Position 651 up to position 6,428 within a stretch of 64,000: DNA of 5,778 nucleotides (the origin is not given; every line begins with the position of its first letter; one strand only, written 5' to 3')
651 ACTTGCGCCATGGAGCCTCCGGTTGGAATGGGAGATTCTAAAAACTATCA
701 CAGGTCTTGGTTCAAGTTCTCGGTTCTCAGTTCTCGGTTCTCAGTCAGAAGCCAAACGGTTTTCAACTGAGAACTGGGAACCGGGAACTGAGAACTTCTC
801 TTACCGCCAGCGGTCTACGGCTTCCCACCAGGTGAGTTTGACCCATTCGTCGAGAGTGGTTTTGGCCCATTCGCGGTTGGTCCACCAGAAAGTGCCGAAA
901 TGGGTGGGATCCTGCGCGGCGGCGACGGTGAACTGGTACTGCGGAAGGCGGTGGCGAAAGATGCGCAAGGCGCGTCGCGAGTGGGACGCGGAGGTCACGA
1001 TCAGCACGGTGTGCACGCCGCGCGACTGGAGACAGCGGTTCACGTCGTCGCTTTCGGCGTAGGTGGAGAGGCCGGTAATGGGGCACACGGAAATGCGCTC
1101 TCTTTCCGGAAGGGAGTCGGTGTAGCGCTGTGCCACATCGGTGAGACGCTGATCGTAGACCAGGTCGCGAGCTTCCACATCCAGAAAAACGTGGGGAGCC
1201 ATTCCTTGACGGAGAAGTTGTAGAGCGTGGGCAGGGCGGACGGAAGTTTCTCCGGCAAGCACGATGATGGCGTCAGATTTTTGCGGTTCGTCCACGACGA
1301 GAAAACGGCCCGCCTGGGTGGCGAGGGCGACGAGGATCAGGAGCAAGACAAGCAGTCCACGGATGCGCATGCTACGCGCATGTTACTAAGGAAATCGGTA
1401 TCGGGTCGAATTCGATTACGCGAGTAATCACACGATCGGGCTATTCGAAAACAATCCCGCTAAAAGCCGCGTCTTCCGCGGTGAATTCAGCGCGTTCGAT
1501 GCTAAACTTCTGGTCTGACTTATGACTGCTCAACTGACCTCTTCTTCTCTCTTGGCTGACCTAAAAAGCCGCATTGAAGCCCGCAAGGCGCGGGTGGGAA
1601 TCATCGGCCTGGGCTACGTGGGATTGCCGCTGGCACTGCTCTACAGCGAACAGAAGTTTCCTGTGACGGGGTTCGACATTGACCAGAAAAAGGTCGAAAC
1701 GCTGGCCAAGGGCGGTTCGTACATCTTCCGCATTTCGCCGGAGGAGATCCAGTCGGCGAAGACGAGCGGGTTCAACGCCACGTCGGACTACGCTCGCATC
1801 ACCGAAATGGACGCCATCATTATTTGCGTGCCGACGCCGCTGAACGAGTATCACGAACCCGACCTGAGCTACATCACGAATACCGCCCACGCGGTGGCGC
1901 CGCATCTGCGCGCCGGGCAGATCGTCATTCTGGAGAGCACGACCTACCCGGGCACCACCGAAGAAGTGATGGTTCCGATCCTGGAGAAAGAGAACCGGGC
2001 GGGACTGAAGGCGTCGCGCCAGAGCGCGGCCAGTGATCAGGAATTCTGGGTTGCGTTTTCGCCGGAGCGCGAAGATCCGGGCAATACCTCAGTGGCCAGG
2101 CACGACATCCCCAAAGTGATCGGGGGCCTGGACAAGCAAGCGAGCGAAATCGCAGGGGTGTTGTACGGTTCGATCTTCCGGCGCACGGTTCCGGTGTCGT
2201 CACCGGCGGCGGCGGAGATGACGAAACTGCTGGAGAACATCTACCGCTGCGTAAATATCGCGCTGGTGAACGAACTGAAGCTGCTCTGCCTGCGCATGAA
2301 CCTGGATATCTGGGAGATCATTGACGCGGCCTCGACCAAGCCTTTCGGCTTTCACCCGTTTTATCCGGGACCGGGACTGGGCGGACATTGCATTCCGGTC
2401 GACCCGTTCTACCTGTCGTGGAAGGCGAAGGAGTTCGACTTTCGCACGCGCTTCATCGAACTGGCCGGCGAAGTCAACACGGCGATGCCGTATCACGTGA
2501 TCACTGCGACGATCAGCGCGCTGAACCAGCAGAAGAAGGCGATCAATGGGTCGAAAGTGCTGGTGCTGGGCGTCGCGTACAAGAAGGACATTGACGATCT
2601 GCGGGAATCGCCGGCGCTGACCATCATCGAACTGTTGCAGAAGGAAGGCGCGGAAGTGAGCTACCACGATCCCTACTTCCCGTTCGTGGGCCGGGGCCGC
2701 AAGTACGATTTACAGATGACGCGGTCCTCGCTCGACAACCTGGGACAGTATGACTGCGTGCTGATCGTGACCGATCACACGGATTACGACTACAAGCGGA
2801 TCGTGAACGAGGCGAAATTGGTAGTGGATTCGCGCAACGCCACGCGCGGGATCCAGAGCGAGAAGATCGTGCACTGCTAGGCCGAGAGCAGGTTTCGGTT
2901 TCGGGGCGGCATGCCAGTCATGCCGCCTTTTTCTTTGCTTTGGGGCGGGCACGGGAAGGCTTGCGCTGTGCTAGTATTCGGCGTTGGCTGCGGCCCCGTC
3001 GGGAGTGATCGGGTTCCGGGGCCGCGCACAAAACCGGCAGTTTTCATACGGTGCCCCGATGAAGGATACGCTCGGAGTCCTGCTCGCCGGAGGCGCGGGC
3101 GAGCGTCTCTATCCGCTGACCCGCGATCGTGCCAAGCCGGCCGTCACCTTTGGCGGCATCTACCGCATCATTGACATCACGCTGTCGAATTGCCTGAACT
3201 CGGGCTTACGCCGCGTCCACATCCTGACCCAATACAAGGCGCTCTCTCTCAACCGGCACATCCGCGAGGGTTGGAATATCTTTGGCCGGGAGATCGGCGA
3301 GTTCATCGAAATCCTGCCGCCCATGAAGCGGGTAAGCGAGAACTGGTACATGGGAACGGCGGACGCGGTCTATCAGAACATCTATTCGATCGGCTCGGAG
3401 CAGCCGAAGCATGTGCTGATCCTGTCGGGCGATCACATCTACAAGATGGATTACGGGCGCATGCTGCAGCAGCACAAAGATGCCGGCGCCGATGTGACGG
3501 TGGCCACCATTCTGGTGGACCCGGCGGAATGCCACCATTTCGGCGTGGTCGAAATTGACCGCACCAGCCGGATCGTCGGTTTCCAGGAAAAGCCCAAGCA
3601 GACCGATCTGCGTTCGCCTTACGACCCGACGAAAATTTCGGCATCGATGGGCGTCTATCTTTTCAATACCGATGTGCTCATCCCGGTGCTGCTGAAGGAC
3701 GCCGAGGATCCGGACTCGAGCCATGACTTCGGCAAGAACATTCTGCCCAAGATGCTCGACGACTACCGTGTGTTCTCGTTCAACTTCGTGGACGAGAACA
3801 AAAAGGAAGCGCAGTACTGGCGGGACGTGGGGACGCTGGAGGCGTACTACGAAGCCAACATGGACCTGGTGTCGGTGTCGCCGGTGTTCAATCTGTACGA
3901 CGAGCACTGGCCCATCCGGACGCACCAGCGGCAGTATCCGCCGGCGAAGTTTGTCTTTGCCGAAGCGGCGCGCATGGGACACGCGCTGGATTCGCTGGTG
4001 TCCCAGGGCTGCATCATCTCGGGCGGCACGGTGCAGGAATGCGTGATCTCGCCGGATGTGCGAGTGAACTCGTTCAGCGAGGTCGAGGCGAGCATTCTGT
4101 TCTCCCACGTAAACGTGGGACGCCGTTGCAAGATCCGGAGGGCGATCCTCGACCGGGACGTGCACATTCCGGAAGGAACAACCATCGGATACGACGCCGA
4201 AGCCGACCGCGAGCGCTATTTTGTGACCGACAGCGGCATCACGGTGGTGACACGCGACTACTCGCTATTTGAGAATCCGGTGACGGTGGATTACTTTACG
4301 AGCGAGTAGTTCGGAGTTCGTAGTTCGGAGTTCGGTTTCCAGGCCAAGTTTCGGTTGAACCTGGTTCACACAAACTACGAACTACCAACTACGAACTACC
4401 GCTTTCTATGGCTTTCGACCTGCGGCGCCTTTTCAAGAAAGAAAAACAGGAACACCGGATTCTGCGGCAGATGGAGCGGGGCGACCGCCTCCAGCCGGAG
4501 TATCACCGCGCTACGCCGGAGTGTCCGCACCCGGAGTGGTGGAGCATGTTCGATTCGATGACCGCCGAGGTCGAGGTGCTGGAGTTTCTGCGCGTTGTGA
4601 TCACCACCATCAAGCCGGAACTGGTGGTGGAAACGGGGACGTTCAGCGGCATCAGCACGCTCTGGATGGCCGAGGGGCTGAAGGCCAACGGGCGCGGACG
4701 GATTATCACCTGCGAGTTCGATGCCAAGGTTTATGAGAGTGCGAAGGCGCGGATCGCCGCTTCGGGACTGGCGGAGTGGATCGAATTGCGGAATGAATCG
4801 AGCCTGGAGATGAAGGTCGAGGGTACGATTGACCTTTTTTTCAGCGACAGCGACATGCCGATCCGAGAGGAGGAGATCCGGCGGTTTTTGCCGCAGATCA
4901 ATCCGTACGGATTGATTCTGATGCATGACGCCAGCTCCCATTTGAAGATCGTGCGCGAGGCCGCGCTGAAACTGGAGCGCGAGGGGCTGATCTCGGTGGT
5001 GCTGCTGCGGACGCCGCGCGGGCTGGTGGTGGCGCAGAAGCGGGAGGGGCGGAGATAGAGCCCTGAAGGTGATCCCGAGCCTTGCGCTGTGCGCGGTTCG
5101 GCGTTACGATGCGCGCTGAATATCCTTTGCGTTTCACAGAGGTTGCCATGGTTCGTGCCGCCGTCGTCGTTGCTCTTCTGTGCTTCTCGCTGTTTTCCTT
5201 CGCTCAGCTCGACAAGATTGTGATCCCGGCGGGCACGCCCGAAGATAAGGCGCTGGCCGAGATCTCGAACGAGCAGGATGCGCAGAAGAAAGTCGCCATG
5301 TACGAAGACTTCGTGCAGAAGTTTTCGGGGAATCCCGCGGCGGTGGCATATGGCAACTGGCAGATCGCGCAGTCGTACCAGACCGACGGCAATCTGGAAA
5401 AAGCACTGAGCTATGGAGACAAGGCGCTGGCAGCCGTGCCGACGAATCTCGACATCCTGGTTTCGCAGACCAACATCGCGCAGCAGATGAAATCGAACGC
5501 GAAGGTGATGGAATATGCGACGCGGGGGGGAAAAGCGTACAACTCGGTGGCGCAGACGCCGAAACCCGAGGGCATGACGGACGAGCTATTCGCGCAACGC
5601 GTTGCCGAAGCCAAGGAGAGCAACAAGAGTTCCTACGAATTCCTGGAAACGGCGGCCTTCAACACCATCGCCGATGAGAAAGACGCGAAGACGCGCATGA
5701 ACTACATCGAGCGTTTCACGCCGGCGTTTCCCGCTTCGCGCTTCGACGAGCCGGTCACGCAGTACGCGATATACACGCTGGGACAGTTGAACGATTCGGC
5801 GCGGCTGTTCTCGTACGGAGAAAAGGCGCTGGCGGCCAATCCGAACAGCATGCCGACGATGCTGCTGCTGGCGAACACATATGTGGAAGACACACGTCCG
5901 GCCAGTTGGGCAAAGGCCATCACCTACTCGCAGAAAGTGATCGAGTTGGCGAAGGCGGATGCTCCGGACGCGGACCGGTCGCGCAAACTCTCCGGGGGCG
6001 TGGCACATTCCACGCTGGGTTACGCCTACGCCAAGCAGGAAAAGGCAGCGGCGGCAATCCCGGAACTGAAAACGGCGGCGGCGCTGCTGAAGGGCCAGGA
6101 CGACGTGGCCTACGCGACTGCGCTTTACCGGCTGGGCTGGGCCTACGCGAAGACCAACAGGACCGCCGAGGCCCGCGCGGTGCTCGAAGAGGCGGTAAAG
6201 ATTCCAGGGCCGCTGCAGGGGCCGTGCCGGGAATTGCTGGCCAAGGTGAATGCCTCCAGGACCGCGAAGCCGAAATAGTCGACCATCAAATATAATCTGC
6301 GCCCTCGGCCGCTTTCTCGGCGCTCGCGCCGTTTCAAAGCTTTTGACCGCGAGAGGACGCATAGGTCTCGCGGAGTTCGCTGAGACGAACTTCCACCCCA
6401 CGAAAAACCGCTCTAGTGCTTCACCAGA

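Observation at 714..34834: Family of intergenic 7-nt tandem-repeat arrays, often paired as inverted arrays forming ~30-bp hairpins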

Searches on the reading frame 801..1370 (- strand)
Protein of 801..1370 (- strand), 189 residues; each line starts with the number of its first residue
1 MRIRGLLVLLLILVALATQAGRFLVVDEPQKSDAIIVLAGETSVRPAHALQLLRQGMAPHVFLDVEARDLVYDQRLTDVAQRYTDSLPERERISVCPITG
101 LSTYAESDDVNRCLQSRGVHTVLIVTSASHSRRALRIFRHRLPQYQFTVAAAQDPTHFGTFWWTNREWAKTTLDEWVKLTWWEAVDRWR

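Call 11: search_protein_families(library=pfam, proteins=[window:801-1370:-])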
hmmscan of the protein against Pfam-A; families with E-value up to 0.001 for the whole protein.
window:801-1370:- (189 aa): 1 family
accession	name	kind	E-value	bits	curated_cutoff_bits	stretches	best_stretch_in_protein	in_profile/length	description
PF02698.23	DUF218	-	6.6e-10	39.5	27.6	1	33-177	1-132/133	DUF218 domain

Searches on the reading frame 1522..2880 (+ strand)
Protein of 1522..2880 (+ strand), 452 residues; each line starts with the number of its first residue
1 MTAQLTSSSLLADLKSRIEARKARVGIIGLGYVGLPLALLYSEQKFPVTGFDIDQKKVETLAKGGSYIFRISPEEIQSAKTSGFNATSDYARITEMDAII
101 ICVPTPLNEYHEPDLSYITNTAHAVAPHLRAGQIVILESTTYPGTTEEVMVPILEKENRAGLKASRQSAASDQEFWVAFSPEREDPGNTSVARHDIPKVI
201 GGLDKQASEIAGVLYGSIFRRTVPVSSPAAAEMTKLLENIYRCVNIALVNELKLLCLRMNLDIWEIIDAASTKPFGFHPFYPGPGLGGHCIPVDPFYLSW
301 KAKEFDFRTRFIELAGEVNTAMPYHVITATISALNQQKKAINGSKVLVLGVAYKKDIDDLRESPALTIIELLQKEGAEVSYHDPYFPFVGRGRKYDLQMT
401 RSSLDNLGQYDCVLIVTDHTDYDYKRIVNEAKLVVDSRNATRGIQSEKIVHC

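Call 11: search_protein_families(library=pfam, proteins=[window:1522-2880:+])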
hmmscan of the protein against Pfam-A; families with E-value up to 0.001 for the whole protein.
window:1522-2880:+ (452 aa): 4 families
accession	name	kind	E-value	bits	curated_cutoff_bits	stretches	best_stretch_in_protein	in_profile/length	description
PF03721.20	UDPG_MGDP_dh_N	-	7e-43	146.8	27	1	24-209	2-181/187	UDP-glucose/GDP-mannose dehydrogenase family, NAD binding domain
PF00984.24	UDPG_MGDP_dh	-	8.4e-31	106.4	25.4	1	230-320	2-93/94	UDP-glucose/GDP-mannose dehydrogenase family, central domain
PF03720.21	UDPG_MGDP_dh_C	-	4.6e-26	91.6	30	1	347-441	1-101/103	UDP-glucose/GDP-mannose dehydrogenase family, UDP binding domain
PF03446.21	NAD_binding_2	-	1.4e-10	41.9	21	1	24-151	1-105/161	NAD binding domain of 6-phosphogluconate dehydrogenase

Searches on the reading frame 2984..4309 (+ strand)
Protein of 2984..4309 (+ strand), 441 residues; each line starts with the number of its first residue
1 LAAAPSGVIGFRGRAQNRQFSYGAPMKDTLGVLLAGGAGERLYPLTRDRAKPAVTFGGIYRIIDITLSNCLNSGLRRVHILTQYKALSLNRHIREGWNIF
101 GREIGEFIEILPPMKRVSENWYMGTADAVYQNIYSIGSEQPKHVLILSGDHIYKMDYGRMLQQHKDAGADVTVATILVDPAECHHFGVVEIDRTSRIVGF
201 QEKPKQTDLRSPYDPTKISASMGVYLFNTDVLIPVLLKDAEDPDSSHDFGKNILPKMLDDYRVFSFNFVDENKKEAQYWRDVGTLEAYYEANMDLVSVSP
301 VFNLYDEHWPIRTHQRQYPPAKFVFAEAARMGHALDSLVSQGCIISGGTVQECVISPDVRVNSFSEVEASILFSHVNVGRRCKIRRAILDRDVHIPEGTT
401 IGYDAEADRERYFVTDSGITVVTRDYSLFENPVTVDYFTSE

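Call 11: search_protein_families(library=pfam, proteins=[window:2984-4309:+])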
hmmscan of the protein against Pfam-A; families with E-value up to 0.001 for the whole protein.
window:2984-4309:+ (441 aa): 5 families
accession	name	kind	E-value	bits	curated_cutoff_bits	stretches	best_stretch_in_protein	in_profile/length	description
PF00483.29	NTP_transferase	-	3.6e-64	217.1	21.2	1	31-295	2-242/245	Nucleotidyl transferase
PF24894.1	Hexapep_GlmU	-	9.7e-42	141.8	23.3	1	319-422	1-104/104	GlmU-like, C-terminal hexapeptide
PF25247.1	LbH_GLGC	-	1.5e-10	41.6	27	1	375-428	73-130/135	GLGC left-handed parallel beta-helix domain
PF25084.1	LbH_EIF2B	-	3.3e-08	33.9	54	1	337-402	22-88/105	EIF2B subunit epsilon LbH domain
PF12804.13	NTP_transf_3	-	0.0003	21.5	27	1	31-176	1-123/160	MobA-like NTP transferase domain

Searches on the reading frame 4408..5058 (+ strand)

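Call 11: search_protein_families(library=pfam, proteins=[window:4408-5058:+])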
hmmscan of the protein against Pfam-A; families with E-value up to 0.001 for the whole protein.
window:4408-5058:+ (216 aa): 3 families
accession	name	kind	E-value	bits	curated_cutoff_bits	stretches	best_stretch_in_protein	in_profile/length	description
PF13578.12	Methyltransf_24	-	1e-13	52.5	26.3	1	74-174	1-104/105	Methyltransferase domain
PF01596.23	Methyltransf_3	-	2.8e-10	40.3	22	1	49-149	24-129/204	O-methyltransferase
PF04989.18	RMNT_CmcI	-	1.2e-05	25.5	23.2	1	62-141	25-103/206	Rhamnosyl O-methyltransferase/CmcI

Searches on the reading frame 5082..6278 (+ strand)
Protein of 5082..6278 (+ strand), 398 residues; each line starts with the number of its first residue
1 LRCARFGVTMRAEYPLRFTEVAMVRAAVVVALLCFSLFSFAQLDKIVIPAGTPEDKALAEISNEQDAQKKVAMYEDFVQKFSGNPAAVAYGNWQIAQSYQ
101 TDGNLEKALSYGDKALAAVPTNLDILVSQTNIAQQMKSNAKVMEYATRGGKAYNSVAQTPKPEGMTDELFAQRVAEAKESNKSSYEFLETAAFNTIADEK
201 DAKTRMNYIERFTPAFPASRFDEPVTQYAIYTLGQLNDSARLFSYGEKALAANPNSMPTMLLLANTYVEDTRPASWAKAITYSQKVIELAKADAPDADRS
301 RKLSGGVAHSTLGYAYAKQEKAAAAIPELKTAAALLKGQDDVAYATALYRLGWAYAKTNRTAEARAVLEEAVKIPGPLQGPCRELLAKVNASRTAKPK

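Call 76: search_protein_families(library=pfam, proteins=[window:5082-6278:+], max_evalue=0.00001)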
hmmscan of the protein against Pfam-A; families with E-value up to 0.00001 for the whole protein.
window:5082-6278:+ (398 aa): 6 families
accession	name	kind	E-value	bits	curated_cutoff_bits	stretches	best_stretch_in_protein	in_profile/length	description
PF13424.12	TPR_12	-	5.7e-13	49.3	30.1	1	308-374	5-74/77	Tetratricopeptide repeat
PF07719.23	TPR_2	-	5.6e-11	42.1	27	0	345-374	1-30/34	Tetratricopeptide repeat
PF13428.12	TPR_14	-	8.6e-10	38.8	23.5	0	347-388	3-43/44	Tetratricopeptide repeat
PF13181.12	TPR_8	-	1e-08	35.1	25.7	0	345-374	1-30/34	Tetratricopeptide repeat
PF14559.12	TPR_19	-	6.7e-08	33.2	25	0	318-372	3-52/68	Tetratricopeptide repeat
PF13432.12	TPR_16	-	1.7e-06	28.8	32.7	0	312-373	3-59/65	Tetratricopeptide repeat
